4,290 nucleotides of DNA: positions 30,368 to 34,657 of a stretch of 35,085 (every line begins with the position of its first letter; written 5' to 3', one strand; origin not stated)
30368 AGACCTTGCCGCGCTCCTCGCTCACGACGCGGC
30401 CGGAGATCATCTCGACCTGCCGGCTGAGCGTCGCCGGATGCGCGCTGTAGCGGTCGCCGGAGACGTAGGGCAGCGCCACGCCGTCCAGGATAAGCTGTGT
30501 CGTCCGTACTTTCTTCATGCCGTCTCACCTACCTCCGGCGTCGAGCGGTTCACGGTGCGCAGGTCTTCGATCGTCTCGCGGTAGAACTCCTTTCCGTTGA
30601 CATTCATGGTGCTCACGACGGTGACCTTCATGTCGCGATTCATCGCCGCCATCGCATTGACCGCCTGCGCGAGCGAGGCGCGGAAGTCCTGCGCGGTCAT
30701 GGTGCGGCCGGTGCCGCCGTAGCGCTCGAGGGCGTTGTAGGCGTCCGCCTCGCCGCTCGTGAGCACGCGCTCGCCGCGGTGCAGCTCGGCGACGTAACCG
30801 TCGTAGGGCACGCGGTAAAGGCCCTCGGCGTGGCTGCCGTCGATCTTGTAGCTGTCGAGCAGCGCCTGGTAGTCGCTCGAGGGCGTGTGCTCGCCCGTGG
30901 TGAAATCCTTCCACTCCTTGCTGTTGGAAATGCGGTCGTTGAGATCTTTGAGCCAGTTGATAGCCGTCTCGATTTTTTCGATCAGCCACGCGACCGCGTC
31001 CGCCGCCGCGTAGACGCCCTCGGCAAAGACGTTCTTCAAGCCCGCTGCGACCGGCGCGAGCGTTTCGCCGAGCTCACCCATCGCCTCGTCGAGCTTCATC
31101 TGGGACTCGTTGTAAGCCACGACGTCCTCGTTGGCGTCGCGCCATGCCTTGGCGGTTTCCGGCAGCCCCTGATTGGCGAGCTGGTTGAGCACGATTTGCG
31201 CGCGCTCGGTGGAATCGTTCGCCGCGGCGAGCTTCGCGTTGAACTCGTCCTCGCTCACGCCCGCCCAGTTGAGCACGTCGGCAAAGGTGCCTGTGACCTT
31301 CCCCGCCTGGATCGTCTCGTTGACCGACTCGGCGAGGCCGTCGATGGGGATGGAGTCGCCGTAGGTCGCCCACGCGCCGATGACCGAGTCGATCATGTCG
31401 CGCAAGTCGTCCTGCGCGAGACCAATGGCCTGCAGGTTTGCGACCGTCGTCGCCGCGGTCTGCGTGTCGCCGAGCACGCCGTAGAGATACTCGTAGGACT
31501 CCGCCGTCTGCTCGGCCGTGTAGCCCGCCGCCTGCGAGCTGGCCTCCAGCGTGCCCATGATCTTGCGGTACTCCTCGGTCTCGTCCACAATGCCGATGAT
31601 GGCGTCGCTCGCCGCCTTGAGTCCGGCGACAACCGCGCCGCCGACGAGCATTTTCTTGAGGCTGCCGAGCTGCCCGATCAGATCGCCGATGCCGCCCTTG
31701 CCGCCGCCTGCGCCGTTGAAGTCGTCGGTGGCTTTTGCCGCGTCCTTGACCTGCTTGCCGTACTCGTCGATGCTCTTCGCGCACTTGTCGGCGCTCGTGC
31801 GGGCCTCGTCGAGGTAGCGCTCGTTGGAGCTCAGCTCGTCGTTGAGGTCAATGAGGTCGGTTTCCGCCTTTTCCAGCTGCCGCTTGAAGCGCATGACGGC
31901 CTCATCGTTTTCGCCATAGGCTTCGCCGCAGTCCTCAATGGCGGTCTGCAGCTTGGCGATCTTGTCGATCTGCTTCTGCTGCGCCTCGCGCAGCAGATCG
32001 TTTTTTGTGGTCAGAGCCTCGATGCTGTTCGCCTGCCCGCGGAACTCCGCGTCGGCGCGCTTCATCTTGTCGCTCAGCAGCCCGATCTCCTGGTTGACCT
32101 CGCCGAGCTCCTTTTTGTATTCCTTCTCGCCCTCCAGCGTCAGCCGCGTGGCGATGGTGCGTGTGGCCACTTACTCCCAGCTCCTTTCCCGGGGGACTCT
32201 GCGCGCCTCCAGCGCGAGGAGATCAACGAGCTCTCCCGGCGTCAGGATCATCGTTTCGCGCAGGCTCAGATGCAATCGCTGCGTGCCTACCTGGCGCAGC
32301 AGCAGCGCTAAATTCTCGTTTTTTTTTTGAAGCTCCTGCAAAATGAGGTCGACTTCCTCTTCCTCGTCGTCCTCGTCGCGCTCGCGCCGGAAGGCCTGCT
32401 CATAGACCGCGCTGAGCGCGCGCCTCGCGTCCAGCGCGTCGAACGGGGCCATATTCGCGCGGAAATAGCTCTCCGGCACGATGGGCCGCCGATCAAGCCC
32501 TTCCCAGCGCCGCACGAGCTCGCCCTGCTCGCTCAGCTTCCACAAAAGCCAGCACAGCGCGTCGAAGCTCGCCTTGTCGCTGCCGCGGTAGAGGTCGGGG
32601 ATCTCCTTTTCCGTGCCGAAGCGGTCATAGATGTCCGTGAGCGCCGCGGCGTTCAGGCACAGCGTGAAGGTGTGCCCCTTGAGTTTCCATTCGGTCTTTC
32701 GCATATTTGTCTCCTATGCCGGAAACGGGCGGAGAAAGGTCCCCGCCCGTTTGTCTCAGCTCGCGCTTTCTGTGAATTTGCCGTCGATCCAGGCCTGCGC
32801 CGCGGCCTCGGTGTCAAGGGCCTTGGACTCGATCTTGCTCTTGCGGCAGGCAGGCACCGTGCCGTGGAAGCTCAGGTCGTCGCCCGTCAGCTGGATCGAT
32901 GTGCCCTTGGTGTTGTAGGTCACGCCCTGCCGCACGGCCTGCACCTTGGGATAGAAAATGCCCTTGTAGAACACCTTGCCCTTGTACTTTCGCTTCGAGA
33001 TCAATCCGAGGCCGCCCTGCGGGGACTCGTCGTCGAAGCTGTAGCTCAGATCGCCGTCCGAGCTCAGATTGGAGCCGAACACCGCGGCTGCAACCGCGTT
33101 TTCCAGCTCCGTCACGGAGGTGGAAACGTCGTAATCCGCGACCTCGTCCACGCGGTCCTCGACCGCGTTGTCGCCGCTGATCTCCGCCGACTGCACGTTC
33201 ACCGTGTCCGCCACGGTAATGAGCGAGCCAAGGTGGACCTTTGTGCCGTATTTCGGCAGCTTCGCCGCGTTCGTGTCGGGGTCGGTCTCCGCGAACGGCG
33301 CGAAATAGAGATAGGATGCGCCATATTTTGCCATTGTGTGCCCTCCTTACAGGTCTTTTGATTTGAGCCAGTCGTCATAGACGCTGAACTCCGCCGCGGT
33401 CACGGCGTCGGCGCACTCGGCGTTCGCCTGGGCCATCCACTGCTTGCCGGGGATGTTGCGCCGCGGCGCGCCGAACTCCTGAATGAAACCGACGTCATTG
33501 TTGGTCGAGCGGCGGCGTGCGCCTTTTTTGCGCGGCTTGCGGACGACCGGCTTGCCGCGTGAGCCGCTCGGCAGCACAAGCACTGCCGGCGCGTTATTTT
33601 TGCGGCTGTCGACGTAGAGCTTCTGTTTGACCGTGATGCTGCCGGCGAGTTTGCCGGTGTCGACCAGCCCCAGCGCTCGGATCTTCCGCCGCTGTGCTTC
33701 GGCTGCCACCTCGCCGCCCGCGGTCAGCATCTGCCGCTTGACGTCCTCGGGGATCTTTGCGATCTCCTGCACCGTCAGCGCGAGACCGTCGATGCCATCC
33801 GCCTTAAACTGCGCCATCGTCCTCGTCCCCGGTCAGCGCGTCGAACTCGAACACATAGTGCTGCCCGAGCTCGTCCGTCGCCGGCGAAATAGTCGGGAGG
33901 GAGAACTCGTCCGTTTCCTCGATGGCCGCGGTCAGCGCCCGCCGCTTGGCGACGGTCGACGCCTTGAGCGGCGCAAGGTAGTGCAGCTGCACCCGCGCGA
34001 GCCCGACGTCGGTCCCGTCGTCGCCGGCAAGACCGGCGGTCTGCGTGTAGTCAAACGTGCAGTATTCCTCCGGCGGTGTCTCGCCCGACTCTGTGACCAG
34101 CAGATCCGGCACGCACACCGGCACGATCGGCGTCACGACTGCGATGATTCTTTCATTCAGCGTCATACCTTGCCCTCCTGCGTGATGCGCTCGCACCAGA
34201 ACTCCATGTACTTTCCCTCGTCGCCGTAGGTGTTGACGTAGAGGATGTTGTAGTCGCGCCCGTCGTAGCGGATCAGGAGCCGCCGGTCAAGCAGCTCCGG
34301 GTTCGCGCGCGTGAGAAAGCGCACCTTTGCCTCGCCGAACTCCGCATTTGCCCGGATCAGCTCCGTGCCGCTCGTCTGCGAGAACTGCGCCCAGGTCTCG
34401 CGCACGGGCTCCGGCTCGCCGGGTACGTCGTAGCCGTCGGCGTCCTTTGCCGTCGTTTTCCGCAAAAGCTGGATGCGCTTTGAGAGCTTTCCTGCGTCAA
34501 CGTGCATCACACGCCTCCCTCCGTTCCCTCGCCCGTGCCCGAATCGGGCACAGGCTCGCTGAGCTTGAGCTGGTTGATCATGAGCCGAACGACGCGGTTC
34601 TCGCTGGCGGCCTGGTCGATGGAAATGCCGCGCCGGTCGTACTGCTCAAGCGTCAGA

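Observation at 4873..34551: Dispersed, over-represented 17-bp palindrome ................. (5 perfect + 3 near copies)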

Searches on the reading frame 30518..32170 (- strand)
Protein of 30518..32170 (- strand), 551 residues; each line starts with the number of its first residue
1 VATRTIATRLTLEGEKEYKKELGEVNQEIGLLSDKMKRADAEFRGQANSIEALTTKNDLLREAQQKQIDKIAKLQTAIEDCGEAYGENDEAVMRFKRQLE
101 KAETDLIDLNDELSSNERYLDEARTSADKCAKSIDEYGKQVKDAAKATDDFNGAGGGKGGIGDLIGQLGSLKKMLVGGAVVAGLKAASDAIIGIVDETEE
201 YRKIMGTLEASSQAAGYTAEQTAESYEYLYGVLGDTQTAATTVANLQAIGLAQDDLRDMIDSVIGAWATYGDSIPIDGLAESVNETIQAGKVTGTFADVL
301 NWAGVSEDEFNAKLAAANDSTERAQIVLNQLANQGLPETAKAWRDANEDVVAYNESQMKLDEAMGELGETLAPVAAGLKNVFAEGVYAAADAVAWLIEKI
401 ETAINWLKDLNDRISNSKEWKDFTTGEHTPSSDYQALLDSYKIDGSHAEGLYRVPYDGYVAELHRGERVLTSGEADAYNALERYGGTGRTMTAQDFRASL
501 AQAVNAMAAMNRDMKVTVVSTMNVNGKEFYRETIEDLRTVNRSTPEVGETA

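Call 18: search_protein_families(library=pfam, proteins=[window:30518-32170:-], max_evalue=0.01)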
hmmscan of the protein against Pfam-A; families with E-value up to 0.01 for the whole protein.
window:30518-32170:- (551 aa): 1 family
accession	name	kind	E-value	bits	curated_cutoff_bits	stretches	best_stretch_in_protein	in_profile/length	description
PF20155.4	TMP_3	-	0.0021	18.3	41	0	190-369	2-181/192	Tape measure protein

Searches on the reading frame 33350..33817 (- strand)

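Call 18: search_protein_families(library=pfam, proteins=[window:33350-33817:-], max_evalue=0.01)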
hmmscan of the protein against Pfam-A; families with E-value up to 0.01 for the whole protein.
window:33350-33817:- (156 aa): 1 family
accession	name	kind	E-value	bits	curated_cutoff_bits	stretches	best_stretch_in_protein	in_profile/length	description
PF04883.17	HK97-gp10_like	-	6.1e-05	24.3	21.4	1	12-66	3-54/78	Bacteriophage HK97-gp10, putative tail-component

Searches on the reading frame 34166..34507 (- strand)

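Call 18: search_protein_families(library=pfam, proteins=[window:34166-34507:-], max_evalue=0.01)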
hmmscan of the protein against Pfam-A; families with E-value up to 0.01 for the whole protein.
window:34166-34507:- (114 aa): 1 family
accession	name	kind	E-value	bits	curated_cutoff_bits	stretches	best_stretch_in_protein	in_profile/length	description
PF05521.18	Phage_HCP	-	3.8e-17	63.2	25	1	4-107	2-105/106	Phage head completion protein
